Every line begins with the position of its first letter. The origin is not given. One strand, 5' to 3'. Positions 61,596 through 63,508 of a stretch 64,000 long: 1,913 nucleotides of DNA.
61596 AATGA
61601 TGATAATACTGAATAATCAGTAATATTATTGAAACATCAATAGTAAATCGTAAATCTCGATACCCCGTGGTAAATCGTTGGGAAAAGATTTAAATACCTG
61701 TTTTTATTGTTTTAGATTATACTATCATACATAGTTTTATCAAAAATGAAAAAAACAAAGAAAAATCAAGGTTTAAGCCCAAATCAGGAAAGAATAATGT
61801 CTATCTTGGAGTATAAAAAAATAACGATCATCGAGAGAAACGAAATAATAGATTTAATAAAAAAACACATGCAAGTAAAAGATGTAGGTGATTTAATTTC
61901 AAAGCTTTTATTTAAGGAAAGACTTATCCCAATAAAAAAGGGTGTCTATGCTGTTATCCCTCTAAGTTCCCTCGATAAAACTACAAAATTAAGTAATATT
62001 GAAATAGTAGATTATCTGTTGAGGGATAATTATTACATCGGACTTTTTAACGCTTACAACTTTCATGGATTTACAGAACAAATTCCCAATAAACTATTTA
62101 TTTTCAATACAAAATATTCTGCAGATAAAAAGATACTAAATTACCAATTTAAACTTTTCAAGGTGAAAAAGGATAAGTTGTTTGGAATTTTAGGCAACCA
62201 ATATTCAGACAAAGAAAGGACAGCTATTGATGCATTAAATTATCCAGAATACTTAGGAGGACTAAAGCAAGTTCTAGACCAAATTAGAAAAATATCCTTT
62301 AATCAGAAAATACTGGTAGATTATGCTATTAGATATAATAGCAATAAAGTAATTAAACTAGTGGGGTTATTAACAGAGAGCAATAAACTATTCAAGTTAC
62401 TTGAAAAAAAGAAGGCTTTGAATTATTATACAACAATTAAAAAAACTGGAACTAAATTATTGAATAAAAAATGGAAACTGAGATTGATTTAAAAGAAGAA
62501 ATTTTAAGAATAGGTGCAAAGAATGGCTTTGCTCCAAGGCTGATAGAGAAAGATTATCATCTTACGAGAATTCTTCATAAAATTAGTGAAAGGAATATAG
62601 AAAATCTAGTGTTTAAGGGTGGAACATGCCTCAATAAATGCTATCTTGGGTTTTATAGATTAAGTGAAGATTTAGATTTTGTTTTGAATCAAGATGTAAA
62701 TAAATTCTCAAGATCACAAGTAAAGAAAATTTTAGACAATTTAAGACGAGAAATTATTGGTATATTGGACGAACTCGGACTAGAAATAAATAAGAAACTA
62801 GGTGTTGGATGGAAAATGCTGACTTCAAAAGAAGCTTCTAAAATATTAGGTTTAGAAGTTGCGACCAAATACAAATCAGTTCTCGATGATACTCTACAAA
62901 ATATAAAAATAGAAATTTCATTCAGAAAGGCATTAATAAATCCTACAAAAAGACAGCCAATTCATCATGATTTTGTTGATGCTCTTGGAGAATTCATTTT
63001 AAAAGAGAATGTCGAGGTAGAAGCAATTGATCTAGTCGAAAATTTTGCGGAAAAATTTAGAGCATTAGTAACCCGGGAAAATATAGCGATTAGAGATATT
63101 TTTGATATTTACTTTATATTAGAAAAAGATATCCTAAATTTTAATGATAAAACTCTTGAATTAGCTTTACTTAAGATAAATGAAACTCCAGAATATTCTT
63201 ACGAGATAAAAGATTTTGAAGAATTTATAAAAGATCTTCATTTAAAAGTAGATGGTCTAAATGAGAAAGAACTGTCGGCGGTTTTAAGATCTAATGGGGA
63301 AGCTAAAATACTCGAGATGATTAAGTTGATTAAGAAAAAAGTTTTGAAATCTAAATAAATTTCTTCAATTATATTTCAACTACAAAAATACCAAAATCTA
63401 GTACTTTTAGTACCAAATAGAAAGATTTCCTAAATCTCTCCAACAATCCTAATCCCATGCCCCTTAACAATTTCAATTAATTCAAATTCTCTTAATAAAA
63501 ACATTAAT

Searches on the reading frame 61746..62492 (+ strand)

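Call 10: search_protein_families(library=pfam, proteins=[window:61746-62492:+], max_evalue=0.01)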
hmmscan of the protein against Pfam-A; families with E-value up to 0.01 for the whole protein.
window:61746-62492:+ (248 aa): 0 families

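Call 19: search_protein_families(library=ncbifam, proteins=[window:61746-62492:+], max_evalue=0.001)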
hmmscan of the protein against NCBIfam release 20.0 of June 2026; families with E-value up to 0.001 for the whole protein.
window:61746-62492:+ (248 aa): 0 families

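Call 60: search_protein_families(library=padloc, proteins=[window:61746-62492:+], max_evalue=0.001)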
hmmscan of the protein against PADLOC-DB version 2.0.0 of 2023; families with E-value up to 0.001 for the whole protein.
window:61746-62492:+ (248 aa): 14 families
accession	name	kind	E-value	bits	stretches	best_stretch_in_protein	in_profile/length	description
PDLC02267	AbiEi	-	2.4e-35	120.2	1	10-239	2-222/252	AbiEi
PDLC02271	AbiEi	-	1.8e-19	68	1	8-219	4-225/263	AbiEi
PDLC02276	AbiEi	-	2.5e-15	54.7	1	15-211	5-206/270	AbiEi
PDLC02269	AbiEi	-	1.2e-13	48.9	1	24-245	8-234/251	AbiEi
PDLC02266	AbiEi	-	1.5e-12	45.4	1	30-245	19-248/258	AbiEi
PDLC02270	AbiEi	-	3.8e-12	43.8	1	26-244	10-250/265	AbiEi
PDLC02282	AbiEi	-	1.7e-11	42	1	31-225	20-228/260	AbiEi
PDLC02287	AbiEi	-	1.9e-11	42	1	36-245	17-234/253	AbiEi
PDLC02273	AbiEi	-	2.1e-08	32.4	1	28-199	16-195/205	AbiEi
PDLC02252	AbiEi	-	8.2e-08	30.1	1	49-245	36-249/259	AbiEi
PDLC02234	AbiEi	-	7.1e-06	23.9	1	48-206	30-185/191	AbiEi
PDLC02226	AbiEi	-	7.7e-06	23.9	1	46-181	33-164/202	AbiEi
PDLC02237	AbiEi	-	3.7e-05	21.4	0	36-132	38-129/285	AbiEi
PDLC02236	AbiEi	-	8.1e-05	20.4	1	37-143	21-132/207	AbiEi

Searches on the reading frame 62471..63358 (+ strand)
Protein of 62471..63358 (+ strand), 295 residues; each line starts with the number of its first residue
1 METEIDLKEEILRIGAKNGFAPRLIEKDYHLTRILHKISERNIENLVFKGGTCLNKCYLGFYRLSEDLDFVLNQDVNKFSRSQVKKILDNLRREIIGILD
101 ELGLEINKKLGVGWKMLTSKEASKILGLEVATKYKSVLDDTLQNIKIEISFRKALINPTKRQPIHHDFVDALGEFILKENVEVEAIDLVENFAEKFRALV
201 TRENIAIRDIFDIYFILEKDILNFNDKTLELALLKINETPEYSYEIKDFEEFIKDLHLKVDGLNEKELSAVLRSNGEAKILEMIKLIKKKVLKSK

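Call 10: search_protein_families(library=pfam, proteins=[window:62471-63358:+], max_evalue=0.01)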
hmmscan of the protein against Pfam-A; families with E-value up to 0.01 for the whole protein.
window:62471-63358:+ (295 aa): 2 families
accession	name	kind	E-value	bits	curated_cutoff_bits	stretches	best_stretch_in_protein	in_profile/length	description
PF08843.17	AbiEii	-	2.5e-31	109.9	22.5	1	44-258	13-212/238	Nucleotidyl transferase AbiEii toxin, Type IV TA system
PF22822.1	MrpR_N_CB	-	0.001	20.1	27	0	58-94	22-58/79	MrpR, N-terminal core-binding domain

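Call 12: find_encoding_contigs(protein=window:62471-63358:+, flank=10000, max_places=6)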
Protein window:62471-63358:+ (295 aa): 3 contigs read that carry it; 2 places shown.
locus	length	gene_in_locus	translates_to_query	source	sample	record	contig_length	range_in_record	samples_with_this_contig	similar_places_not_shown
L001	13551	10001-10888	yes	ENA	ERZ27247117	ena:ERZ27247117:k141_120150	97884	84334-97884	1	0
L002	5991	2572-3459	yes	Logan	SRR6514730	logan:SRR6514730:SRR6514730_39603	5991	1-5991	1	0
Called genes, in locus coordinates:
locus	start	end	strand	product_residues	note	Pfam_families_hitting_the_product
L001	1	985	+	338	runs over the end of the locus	PF01047:MarR (faint), PF08279:HTH_11 (faint), PF13404:HTH_AsnC-type, PF13412:HTH_24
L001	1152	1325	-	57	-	-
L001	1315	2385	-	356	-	PF04607:RelA_SpoT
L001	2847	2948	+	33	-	-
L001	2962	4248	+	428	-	PF04055:Radical_SAM, PF13186:SPASM (weak)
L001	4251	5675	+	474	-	PF04055:Radical_SAM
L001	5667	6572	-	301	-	PF00850:Hist_deacetyl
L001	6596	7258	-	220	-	PF01135:PCMT (weak), PF02353:CMAS (weak), PF13489:Methyltransf_23, PF07021:MetW (weak), PF13847:Methyltransf_31, PF08241:Methyltransf_11, PF08242:Methyltransf_12, PF13649:Methyltransf_25, +1 more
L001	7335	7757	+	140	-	PF00583:Acetyltransf_1, PF13508:Acetyltransf_7, PF14542:Acetyltransf_CG (faint), PF13673:Acetyltransf_10 (faint)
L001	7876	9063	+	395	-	PF00589:Phage_integrase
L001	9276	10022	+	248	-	-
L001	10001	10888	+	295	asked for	PF08843:AbiEii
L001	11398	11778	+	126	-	PF03891:DUF333 (weak)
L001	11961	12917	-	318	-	PF02661:Fic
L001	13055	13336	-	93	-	-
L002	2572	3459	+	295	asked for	PF08843:AbiEii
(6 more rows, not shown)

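Call 60: search_protein_families(library=padloc, proteins=[window:62471-63358:+], max_evalue=0.001)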
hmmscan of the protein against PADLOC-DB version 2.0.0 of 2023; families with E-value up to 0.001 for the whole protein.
window:62471-63358:+ (295 aa): 30 families (the best 25 are shown)
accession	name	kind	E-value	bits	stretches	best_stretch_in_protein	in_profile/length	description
PDLC02304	AbiEii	-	1.9e-37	127.6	1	8-271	4-237/260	AbiEii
PDLC02317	AbiEii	-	1.2e-30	104.8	1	8-216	4-202/396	AbiEii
PDLC02321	AbiEii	-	2.8e-29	100.7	1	22-292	19-287/296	AbiEii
PDLC02289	AbiEii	-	1.2e-25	88.6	1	8-222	15-220/309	AbiEii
PDLC02323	AbiEii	-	1.2e-24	85.3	1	17-275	11-233/248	AbiEii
PDLC02292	AbiEii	-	3.2e-24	84.2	1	11-244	14-231/283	AbiEii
PDLC02297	AbiEii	-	1.5e-23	81.6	1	7-206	4-197/307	AbiEii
PDLC02302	AbiEii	-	1.6e-22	78.3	1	18-203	20-197/313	AbiEii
PDLC02305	AbiEii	-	3e-21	74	1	8-290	5-255/306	AbiEii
PDLC02296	AbiEii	-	6.5e-19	66.2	1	22-256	21-232/282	AbiEii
PDLC02294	AbiEii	-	8.5e-16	56.6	1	23-226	20-195/260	AbiEii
PDLC02318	AbiEii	-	1.9e-15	55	1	28-250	23-212/280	AbiEii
PDLC02293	AbiEii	-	6.7e-15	53.3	1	43-261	39-234/270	AbiEii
PDLC02316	AbiEii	-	1.6e-12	45.5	1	13-90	16-92/314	AbiEii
PDLC02322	AbiEii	-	3.3e-12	44.5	1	14-122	19-121/324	AbiEii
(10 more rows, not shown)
